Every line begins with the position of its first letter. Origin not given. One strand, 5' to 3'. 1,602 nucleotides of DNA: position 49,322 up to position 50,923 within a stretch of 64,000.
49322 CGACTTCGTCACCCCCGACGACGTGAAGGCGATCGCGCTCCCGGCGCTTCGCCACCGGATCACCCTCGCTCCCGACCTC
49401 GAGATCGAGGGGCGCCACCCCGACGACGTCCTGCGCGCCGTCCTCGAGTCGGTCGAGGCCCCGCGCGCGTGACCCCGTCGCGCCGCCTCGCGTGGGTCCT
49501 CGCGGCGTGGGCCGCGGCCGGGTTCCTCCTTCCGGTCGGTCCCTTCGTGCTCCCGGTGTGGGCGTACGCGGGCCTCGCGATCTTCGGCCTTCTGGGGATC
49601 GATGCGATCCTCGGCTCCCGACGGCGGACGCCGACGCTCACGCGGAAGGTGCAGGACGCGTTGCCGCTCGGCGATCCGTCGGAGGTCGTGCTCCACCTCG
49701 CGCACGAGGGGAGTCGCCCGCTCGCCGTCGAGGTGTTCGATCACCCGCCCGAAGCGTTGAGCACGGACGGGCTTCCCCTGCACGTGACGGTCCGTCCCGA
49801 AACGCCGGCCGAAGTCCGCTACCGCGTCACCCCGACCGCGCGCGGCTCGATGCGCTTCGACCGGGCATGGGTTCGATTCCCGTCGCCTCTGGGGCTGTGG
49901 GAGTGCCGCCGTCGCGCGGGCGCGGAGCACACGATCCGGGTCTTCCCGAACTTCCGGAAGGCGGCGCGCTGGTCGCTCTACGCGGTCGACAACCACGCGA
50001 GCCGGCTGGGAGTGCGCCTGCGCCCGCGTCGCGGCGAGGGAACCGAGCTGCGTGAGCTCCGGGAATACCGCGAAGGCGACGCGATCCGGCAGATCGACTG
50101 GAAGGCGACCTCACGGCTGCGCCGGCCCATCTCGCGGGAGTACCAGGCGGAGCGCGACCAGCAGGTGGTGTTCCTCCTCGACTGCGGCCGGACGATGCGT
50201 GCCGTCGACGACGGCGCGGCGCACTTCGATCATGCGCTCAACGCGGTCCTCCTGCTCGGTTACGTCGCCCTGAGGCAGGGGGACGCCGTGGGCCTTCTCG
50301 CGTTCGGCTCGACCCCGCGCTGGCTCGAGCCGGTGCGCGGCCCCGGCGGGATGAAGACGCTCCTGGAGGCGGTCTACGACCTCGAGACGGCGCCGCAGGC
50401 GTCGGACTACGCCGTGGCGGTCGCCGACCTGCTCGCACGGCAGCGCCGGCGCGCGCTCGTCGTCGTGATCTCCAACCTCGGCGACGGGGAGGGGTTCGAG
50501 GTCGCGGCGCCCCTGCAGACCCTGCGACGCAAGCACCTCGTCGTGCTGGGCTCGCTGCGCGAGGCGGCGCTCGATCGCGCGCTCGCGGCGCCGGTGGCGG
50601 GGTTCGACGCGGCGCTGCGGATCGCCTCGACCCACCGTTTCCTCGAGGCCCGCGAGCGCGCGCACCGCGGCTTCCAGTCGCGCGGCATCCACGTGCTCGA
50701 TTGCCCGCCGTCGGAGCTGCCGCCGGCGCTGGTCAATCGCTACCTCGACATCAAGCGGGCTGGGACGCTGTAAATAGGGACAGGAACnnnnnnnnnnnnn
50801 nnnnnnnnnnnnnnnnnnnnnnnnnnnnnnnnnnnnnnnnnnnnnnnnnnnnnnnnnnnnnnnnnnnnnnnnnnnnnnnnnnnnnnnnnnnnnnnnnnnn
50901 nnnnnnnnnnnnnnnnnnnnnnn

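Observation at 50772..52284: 1.5-kb lower-GC segment with one orphan membrane-protein gene, bracketed by inverted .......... half-sites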

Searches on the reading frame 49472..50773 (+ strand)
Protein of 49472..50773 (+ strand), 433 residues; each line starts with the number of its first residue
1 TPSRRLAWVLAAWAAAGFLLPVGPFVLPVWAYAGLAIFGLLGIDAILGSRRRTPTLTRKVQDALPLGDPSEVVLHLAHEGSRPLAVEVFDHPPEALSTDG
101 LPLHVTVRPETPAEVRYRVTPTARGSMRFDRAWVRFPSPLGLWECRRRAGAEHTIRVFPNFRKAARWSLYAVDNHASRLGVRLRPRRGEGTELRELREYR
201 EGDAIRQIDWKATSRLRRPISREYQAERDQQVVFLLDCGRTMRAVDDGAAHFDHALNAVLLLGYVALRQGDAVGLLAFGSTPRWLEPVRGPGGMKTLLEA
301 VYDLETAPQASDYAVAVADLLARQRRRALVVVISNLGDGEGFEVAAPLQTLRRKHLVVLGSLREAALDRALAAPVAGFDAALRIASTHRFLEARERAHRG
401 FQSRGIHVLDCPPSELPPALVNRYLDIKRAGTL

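Call 14: search_protein_families(library=pfam, proteins=[window:49472-50773:+], max_evalue=0.1)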
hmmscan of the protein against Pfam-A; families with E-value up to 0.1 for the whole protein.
window:49472-50773:+ (433 aa): 2 families
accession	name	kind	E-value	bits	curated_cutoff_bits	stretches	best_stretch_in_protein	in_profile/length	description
PF01882.25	DUF58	-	2.6e-26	92.6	23.4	1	195-367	1-176/216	Protein of unknown function DUF58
PF13519.12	VWA_2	-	9.9e-07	29.8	27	1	232-334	1-104/107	von Willebrand factor type A domain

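Call 20: find_related_loci(query=window:49472-50773:+, collection=genome_contigs, flank=10000)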
Query window:49472-50773:+ (433 aa) in genome_contigs; peptide patterns used: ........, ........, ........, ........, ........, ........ (x = any residue, [..] = any of these).
600 stretches matched a pattern (row limit reached: there are more); 209 encode a relative of the query (tblastn E <= 1e-3); the best 80 are kept; 80 distinct loci.
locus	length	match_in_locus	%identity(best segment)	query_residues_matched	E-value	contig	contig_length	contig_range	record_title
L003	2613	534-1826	55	1-433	4e-143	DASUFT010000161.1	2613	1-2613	MAG TPA_asm: Candidatus Polarisedimenticolaceae bacterium isolate SMAG_U1386 k141_962692, whole genome shotgun sequence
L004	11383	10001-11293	55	1-433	2e-132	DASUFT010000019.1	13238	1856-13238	MAG TPA_asm: Candidatus Polarisedimenticolaceae bacterium isolate SMAG_U1386 k141_425138, whole genome shotgun sequence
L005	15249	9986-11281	48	2-433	4e-122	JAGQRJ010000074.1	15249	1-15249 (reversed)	MAG: Planctomycetota bacterium isolate HKST-UBA89 k127_165470, whole genome shotgun sequence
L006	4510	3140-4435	46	2-433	4e-123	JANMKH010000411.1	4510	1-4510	MAG: Sulfuriferula sp. isolate OTE_64_metabat_214 OTE_64_k141_3382866, whole genome shotgun sequence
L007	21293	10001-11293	46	3-433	1e-121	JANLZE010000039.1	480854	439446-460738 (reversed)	MAG: Thiobacillaceae bacterium isolate OTE_14_concoct_81 OTE_14_k141_3034250, whole genome shotgun sequence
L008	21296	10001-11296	46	2-433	2e-120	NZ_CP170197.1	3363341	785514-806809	Sulfuriferula sp. GW1 chromosome, complete genome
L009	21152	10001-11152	54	50-433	2e-120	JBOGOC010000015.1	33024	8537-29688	MAG: Candidatus Polarisedimenticolia bacterium isolate M3-S_metawrap_bin.237 k127_259761, whole genome shotgun sequence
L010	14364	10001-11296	46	2-433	2e-120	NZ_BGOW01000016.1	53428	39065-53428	Sulfuriferula multivorans strain TTN NODE_16, whole genome shotgun sequence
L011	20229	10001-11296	46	2-433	8e-119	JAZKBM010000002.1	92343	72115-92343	MAG: Pseudomonadota bacterium isolate ADI_H3L2_1_122_18_3-bin081 ADIH3L21_B081_0_000000000002, whole genome shotgun sequ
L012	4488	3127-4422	43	2-433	2e-118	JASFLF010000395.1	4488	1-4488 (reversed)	MAG: Gammaproteobacteria bacterium isolate D0817M02metaG_sub_Bin_279 D0817M02metaG_FD_scaffold_13093_c1, whole genome sh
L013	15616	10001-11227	49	24-433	4e-115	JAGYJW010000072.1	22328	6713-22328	MAG: Deltaproteobacteria bacterium isolate M30B51 72, whole genome shotgun sequence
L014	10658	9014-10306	46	3-433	2e-115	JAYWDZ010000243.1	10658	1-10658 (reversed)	MAG: Nitrosomonadales bacterium isolate GL97_DN_concoct_123 GL97_DN_concoct_123_242, whole genome shotgun sequence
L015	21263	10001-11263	47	13-433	2e-114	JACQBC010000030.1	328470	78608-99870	MAG: Gammaproteobacteria bacterium isolate NC_groundwater_932_Pr1_S-0.2um_52_71 Montesol18-Sp2_coassembly_scaffold_78709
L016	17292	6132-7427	45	2-433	4e-114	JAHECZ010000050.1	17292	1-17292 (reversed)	MAG: Gammaproteobacteria bacterium isolate Ww184 NODE_6339_length_17292_cov_6.644925, whole genome shotgun sequence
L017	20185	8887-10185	48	1-433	6e-114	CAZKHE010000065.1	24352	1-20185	MAG TPA_asm: uncultured Enterobacteriaceae bacterium isolate binchicken_co311_221 genome assembly, contig: NODE_3545_len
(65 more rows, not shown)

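Call 69: find_homologous_proteins(query=window:49472-50773:+, max_evalue=1e-100)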
Query window:49472-50773:+ (433 aa): 3636 proteins with E <= 1e-100 among 8000 candidates; the best 120 are listed.
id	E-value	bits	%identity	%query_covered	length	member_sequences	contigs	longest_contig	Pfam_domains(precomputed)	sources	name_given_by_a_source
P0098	2.3e-285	964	100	100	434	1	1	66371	PF13519.13,PF01882.26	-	-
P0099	1.5e-259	879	92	100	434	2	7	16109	PF13519.13,PF01882.26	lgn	-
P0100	9.4e-233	791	83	100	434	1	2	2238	PF13519.13,PF01882.26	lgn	-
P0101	2.2e-226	770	93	86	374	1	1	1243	PF13519.13,PF01882.26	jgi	jgi:uncharacterized protein (DUF58 family)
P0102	5.4e-193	660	97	71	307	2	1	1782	PF13519.13,PF01882.26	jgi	jgi:uncharacterized protein (DUF58 family)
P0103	6.5e-149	515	62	88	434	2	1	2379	PF13519.13,PF01882.26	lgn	-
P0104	8.4e-138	478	57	93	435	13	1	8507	PF13519.13,PF01882.26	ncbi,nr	ncbi:MAG TPA: DUF58 domain-containing protein, partial [Candidatus Polarisedimenticolaceae bacterium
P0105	1.0e-136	474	55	100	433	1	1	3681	PF13519.13,PF01882.26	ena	-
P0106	1.8e-136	474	56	100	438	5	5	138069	PF13519.13,PF01882.26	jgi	jgi:uncharacterized protein (DUF58 family)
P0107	4.1e-136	472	55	100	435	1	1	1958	PF13519.13,PF01882.26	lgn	-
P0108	2.1e-134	467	54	94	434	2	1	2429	PF13519.13,PF01882.26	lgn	-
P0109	6.0e-134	465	55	100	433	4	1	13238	PF13519.13,PF01882.26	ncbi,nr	ncbi:MAG TPA: DUF58 domain-containing protein [Candidatus Polarisedimenticolaceae bacterium]|nr:DUF5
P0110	1.2e-132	461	58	90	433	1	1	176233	PF13519.13,PF01882.26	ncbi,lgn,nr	ncbi:MAG: DUF58 domain-containing protein [Acidobacteria bacterium]|nr:DUF58 domain-containing prote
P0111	2.1e-132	460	56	88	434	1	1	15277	PF13519.13,PF01882.26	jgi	-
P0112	5.8e-132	459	56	95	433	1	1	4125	PF13519.13,PF01882.26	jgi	jgi:uncharacterized protein (DUF58 family)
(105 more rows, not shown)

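Call 70: find_encoding_contigs(protein=P0102, flank=5000, max_places=3)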
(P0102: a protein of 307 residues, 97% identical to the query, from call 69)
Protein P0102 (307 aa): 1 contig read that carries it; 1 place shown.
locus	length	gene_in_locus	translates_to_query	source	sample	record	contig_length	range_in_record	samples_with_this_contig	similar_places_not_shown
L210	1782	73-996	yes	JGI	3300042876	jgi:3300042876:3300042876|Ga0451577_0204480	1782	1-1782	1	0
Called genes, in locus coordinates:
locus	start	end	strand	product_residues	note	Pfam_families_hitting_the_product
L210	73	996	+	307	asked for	PF01882:DUF58, PF13519:VWA_2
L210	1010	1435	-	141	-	-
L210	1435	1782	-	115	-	?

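Call 71: find_encoding_contigs(protein=P0101, flank=5000, max_places=3)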
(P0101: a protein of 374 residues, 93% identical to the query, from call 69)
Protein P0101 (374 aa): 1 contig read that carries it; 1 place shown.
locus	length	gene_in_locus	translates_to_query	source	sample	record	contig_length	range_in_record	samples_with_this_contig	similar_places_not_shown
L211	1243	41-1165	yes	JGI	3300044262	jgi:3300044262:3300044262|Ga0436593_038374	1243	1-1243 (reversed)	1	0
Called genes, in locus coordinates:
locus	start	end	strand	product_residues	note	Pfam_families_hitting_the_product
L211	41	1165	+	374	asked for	PF01882:DUF58, PF13519:VWA_2 (weak)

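Call 72: find_encoding_contigs(protein=P0103, flank=5000, max_places=3)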
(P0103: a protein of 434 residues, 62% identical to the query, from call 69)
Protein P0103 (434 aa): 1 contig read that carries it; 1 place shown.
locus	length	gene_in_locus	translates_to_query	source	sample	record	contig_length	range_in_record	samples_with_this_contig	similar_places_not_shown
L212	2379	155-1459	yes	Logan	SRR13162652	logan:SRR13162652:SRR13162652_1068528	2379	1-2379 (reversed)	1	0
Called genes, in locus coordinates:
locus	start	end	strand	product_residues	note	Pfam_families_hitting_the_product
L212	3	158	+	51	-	?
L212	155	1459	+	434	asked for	PF01882:DUF58, PF13519:VWA_2 (weak)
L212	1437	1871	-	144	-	-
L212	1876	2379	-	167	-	?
